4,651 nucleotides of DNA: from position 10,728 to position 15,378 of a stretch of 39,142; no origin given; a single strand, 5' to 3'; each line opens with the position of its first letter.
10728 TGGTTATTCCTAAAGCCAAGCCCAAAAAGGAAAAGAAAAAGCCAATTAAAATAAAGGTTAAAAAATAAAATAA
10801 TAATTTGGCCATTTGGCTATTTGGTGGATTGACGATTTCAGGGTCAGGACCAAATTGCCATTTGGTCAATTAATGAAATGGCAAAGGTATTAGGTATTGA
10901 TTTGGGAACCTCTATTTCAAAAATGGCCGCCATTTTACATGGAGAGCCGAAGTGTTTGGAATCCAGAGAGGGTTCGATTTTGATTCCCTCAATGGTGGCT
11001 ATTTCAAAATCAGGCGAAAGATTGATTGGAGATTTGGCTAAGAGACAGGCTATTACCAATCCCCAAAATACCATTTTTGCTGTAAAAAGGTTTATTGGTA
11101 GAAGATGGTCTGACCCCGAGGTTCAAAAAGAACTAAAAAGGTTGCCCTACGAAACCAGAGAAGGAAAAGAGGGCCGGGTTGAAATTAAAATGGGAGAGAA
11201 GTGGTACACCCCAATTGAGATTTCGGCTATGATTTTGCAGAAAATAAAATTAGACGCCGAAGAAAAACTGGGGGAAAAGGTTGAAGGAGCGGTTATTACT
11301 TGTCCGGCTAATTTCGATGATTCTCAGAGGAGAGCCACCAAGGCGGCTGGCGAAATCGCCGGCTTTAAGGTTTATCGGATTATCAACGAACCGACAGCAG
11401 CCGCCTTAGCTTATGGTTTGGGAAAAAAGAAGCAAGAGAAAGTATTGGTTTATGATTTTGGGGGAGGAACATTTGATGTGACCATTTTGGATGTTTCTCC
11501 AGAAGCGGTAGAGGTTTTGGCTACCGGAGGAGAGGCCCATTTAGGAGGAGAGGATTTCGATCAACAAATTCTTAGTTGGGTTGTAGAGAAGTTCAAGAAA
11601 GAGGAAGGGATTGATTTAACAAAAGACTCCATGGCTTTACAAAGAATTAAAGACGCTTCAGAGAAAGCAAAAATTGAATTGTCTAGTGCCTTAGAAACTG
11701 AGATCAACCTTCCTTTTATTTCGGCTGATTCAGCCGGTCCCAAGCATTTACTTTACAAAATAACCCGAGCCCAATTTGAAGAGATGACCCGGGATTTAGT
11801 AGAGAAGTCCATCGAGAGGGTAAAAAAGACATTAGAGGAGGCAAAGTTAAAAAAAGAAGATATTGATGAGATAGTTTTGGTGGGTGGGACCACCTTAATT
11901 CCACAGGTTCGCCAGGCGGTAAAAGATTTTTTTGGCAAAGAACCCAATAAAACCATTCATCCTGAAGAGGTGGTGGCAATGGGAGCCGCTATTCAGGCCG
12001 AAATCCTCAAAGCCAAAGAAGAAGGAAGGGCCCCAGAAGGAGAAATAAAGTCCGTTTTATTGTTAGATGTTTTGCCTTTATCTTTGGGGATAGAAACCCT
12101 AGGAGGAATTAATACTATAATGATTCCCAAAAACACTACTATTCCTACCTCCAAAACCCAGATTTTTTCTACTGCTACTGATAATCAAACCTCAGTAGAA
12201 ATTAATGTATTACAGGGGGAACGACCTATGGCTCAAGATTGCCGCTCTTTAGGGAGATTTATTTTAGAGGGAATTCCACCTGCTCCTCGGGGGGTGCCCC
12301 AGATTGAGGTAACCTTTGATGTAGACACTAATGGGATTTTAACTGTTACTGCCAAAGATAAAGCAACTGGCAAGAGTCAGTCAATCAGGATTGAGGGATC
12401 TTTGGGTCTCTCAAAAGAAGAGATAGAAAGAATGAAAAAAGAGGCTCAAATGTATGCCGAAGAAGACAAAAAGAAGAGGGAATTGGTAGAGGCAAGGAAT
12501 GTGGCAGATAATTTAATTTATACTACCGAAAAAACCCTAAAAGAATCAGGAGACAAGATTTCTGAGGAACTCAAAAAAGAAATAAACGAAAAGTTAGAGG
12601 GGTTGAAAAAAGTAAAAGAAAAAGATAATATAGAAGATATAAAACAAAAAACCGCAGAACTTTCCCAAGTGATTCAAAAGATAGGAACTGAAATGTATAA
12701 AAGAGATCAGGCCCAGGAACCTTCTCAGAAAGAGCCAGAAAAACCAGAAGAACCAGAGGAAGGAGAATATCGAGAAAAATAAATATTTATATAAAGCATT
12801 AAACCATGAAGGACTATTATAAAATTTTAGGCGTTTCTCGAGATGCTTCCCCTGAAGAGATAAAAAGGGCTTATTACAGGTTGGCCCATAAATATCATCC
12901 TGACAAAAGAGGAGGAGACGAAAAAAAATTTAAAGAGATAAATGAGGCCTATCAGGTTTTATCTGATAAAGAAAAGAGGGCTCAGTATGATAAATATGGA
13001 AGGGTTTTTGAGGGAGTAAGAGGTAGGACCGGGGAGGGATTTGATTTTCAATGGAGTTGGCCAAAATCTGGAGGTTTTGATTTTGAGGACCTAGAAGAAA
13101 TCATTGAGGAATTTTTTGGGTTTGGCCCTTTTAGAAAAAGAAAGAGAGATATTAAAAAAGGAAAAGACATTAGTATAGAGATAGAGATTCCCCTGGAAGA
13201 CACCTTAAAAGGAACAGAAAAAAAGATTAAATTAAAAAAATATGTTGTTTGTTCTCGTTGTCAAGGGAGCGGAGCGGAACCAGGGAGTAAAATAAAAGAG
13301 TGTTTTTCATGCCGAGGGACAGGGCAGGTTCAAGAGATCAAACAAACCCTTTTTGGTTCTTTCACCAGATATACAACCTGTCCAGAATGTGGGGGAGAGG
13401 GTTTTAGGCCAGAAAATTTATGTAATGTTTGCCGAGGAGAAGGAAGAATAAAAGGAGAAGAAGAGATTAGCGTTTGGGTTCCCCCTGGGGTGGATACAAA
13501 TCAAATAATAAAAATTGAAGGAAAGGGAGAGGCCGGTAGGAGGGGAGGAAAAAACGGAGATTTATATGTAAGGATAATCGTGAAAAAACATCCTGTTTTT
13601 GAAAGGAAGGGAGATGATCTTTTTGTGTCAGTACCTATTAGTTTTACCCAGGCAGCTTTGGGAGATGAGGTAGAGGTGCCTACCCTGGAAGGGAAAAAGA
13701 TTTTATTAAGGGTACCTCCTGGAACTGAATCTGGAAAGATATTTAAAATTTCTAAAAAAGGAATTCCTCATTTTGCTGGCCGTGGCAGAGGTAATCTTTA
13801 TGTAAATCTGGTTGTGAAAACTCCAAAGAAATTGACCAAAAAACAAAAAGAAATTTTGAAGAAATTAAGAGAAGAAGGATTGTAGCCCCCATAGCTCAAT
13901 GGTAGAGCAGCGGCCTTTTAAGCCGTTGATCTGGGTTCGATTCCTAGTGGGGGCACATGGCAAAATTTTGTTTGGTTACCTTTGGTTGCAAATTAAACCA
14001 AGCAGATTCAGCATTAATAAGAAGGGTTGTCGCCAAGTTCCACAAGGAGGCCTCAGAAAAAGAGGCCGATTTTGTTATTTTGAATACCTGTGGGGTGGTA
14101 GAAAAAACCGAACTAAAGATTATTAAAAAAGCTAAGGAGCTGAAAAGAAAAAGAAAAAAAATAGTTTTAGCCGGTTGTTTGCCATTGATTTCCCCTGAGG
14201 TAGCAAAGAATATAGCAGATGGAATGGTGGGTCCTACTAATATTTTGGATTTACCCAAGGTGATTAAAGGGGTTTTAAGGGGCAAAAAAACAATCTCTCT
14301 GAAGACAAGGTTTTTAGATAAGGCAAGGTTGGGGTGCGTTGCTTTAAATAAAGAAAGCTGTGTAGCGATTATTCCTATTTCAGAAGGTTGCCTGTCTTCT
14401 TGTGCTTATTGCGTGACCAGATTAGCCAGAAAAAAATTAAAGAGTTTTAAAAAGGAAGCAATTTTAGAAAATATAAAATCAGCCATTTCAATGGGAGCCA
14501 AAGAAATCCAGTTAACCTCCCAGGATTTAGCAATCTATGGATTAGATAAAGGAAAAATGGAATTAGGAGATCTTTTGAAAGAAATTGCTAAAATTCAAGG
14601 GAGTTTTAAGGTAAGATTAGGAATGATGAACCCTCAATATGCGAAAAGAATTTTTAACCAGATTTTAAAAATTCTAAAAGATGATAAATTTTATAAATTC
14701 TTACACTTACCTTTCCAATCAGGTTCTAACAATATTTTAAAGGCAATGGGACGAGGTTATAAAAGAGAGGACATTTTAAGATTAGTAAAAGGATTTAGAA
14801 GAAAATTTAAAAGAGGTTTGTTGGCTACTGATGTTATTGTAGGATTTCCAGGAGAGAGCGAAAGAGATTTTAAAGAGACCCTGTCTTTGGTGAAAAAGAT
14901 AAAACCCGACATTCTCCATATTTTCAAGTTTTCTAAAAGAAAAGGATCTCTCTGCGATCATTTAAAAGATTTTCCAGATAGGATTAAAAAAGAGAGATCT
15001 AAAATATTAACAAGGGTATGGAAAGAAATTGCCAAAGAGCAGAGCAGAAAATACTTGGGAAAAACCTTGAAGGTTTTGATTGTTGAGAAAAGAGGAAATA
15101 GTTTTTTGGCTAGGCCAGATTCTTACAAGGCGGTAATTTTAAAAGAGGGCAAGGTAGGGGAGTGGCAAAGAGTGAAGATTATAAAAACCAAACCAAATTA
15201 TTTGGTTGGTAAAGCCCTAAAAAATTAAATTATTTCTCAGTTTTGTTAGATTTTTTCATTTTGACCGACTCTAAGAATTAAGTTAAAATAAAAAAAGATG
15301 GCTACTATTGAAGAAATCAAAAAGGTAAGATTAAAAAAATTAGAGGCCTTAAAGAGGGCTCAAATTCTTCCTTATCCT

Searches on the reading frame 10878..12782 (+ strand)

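Call 50: search_protein_families(library=pfam, proteins=[window:10878-12782:+], max_evalue=0.001)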
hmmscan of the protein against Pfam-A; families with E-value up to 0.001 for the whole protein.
window:10878-12782:+ (634 aa): 2 families
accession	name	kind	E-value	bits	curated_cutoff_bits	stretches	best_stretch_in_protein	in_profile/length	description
PF00012.26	HSP70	-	1.3e-233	777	20.6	1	4-608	1-599/599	Hsp70 protein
PF06723.19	MreB_Mbl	-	2.4e-17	63.2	27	1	115-379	73-324/327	MreB/Mbl protein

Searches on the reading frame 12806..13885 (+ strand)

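Call 50: search_protein_families(library=pfam, proteins=[window:12806-13885:+], max_evalue=0.001)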
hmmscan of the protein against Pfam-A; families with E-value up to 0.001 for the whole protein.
window:12806-13885:+ (359 aa): 3 families
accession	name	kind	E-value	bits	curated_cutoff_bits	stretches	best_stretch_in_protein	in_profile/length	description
PF01556.23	DnaJ_C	-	4.4e-48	163.6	26.6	1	122-340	1-152/152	DnaJ C terminal domain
PF00226.36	DnaJ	-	1.4e-26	92.8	27.8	1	3-62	1-63/63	DnaJ domain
PF00684.25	DnaJ_CXXCXGXG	-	7.8e-15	55.3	32.7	1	149-213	1-65/65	DnaJ central domain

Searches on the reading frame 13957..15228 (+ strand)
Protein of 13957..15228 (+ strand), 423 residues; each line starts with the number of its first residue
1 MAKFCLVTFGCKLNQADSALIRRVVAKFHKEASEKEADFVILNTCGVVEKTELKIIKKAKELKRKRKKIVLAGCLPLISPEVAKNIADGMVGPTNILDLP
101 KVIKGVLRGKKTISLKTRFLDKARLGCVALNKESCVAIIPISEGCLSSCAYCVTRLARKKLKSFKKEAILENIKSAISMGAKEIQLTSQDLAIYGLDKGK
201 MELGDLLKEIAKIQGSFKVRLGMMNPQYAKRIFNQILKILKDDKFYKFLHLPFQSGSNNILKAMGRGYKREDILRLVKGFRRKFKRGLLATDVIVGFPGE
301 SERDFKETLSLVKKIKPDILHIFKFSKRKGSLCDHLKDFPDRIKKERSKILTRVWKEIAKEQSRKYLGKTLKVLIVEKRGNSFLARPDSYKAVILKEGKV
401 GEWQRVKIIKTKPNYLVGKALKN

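Call 50: search_protein_families(library=pfam, proteins=[window:13957-15228:+], max_evalue=0.001)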
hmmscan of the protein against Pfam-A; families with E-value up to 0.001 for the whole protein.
window:13957-15228:+ (423 aa): 3 families
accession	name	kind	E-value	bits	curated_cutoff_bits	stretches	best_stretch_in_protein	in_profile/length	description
PF04055.27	Radical_SAM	-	3.7e-22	79.7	29.5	1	139-311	1-165/166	Radical SAM superfamily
PF00919.26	UPF0004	-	3.4e-17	62.7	27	1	3-83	1-86/98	Uncharacterized protein family UPF0004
PF01938.26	TRAM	-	2.1e-07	31.1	21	1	364-421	1-61/61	TRAM domain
